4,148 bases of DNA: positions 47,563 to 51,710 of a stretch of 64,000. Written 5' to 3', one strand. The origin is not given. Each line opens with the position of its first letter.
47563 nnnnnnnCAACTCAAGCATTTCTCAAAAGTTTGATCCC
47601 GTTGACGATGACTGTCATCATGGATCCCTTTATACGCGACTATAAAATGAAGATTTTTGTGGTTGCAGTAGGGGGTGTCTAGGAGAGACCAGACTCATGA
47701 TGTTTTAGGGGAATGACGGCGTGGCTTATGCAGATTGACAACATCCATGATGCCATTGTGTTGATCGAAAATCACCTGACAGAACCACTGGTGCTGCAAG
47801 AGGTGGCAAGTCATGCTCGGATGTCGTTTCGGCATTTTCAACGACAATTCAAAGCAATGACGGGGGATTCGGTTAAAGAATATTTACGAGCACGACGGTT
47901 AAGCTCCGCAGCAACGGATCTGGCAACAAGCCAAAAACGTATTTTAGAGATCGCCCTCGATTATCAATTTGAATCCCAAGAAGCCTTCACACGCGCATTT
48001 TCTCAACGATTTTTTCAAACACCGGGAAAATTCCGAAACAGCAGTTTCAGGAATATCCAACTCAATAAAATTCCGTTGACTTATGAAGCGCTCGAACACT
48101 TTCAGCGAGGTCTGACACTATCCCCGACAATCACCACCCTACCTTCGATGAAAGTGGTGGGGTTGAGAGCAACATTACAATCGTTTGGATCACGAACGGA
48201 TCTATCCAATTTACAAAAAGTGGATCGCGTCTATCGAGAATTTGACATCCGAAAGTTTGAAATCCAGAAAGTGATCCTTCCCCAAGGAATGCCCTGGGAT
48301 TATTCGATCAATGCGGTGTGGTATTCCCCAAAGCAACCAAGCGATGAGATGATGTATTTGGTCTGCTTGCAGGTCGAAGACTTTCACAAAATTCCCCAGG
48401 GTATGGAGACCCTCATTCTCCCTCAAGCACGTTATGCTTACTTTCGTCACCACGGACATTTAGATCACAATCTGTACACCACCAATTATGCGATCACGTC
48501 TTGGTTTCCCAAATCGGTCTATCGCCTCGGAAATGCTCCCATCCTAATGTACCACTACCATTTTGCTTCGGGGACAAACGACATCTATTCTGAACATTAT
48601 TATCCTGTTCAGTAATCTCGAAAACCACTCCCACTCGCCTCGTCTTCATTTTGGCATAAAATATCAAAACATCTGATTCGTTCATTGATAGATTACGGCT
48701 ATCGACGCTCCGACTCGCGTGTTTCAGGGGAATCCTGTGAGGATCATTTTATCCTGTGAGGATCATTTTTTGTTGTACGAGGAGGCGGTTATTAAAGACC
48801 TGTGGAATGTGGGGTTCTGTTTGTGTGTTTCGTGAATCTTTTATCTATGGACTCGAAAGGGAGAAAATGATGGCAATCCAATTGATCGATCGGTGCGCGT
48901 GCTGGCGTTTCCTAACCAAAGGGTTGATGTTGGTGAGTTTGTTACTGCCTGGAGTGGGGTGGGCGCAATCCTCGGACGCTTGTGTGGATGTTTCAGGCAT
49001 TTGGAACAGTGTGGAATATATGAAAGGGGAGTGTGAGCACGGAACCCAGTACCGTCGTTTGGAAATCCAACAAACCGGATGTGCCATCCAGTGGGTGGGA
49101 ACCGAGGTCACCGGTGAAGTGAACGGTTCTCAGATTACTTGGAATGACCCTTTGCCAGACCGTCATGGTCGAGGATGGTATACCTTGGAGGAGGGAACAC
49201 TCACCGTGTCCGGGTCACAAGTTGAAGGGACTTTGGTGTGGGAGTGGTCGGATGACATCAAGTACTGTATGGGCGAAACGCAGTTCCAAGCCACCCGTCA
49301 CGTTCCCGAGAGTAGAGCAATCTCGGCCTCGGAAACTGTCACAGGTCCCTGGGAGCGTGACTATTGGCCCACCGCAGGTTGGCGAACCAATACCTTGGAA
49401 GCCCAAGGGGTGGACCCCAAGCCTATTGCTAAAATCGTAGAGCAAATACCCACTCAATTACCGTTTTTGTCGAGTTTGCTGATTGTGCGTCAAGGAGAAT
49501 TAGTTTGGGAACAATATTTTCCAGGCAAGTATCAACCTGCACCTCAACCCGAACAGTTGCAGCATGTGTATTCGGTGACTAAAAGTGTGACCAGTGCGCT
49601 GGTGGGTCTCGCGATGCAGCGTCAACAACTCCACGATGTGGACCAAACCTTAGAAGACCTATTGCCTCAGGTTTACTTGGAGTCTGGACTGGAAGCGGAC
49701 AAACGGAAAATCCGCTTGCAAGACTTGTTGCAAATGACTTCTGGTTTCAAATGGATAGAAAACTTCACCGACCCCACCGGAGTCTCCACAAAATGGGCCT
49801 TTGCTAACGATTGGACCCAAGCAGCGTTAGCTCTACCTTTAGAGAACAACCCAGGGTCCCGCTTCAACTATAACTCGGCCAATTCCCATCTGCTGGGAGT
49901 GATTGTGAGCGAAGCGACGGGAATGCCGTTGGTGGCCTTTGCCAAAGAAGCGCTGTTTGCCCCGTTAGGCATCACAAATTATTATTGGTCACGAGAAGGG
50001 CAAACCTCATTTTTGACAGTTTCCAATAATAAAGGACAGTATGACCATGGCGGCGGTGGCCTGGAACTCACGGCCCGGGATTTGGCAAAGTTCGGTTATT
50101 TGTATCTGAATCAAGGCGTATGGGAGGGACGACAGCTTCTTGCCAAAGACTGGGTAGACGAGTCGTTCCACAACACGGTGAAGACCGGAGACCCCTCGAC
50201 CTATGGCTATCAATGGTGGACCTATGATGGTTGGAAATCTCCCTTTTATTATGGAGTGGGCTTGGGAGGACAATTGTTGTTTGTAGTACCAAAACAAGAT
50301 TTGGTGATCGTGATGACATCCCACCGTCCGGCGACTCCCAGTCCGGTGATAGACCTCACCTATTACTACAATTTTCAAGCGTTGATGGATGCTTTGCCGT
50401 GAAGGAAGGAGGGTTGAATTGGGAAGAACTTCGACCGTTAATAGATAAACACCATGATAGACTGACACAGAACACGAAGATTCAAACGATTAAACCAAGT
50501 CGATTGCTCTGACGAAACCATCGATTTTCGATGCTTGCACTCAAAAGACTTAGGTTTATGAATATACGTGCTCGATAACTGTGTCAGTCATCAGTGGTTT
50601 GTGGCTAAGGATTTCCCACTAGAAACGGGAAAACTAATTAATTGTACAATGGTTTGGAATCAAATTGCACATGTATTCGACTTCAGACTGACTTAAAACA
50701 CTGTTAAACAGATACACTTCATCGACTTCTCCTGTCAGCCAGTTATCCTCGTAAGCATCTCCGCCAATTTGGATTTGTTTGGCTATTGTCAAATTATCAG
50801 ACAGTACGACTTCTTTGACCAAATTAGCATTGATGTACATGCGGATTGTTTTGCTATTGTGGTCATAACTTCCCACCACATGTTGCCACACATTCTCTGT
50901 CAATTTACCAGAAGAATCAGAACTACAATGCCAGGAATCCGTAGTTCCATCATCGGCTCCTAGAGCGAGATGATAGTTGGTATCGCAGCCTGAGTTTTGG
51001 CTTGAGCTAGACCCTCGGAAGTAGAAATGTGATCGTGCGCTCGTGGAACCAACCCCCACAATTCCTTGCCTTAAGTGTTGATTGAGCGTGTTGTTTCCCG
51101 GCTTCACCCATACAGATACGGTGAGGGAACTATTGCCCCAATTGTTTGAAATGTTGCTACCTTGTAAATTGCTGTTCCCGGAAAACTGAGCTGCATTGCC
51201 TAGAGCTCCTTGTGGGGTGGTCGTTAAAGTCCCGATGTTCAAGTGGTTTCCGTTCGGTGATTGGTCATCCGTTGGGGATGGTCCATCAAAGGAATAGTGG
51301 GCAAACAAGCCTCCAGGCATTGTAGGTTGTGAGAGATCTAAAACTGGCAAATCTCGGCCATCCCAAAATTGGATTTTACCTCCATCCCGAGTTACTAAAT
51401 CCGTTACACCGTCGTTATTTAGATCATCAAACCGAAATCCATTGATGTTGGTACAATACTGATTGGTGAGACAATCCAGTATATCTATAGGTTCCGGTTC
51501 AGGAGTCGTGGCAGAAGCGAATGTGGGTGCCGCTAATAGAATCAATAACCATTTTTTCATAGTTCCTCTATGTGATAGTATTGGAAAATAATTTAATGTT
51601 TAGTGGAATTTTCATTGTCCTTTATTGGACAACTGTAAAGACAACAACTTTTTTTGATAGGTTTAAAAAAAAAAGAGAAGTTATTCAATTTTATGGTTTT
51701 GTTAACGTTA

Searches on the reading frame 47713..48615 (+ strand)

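Call 42: search_protein_families(library=pfam, proteins=[window:47713-48615:+], max_evalue=0.0001)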
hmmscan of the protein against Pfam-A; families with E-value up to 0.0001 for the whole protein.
window:47713-48615:+ (300 aa): 4 families
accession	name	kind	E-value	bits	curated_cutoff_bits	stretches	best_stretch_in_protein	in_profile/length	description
PF12833.13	HTH_18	-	6e-18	65.4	33.6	1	32-109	2-79/80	Helix-turn-helix domain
PF06445.20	GyrI-like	-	3e-14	54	26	1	138-284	3-137/155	GyrI-like small molecule binding domain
PF14526.11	Cass2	-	1.7e-12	48.2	27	1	139-281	1-135/150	Integron-associated effector binding protein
PF00165.29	HTH_AraC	-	1.9e-11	44.2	26.6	0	18-59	1-42/42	Bacterial regulatory helix-turn-helix proteins, AraC family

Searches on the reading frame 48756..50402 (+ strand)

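Call 26: search_protein_families(library=ncbifam, proteins=[window:48756-50402:+], max_evalue=0.00001)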
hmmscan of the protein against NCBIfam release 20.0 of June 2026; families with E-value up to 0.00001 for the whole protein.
window:48756-50402:+ (548 aa): 4 families
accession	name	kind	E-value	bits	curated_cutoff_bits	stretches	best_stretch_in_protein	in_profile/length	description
NF045925.1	3-sucCA_synth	equivalog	2.7e-38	131.7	800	1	213-522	31-310/498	3-succinylated cholic acid synthase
NF002968.0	PRK03642.1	equivalog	3.8e-13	49.1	385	1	294-408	123-239/432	penicillin binding protein PBP4B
NF052559.1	MthAcHydAcmB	equivalog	3.1e-09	36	550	1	270-475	61-294/391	methyl acetate hydrolase AcmB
NF007943.0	PRK10662.1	equivalog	4.8e-07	28.7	266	1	260-451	76-271/380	D-alanyl-D-alanine-carboxypeptidase/endopeptidase AmpH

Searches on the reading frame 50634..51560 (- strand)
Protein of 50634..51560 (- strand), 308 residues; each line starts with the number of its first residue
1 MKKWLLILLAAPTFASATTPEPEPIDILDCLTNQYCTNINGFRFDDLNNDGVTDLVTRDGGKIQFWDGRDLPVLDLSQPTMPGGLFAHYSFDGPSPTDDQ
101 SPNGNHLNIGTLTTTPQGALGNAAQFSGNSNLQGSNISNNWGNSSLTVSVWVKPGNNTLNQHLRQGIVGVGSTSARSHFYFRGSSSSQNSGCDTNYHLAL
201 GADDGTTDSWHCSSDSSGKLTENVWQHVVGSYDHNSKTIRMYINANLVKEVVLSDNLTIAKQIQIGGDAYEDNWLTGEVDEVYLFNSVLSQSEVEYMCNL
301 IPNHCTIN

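Call 42: search_protein_families(library=pfam, proteins=[window:50634-51560:-], max_evalue=0.0001)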
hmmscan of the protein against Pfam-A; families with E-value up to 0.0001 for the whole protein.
window:50634-51560:- (308 aa): 1 family
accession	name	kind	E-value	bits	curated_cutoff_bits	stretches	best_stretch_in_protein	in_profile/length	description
PF13385.13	Laminin_G_3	-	6.3e-21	75.5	27.6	1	129-294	4-150/151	Concanavalin A-like lectin/glucanases superfamily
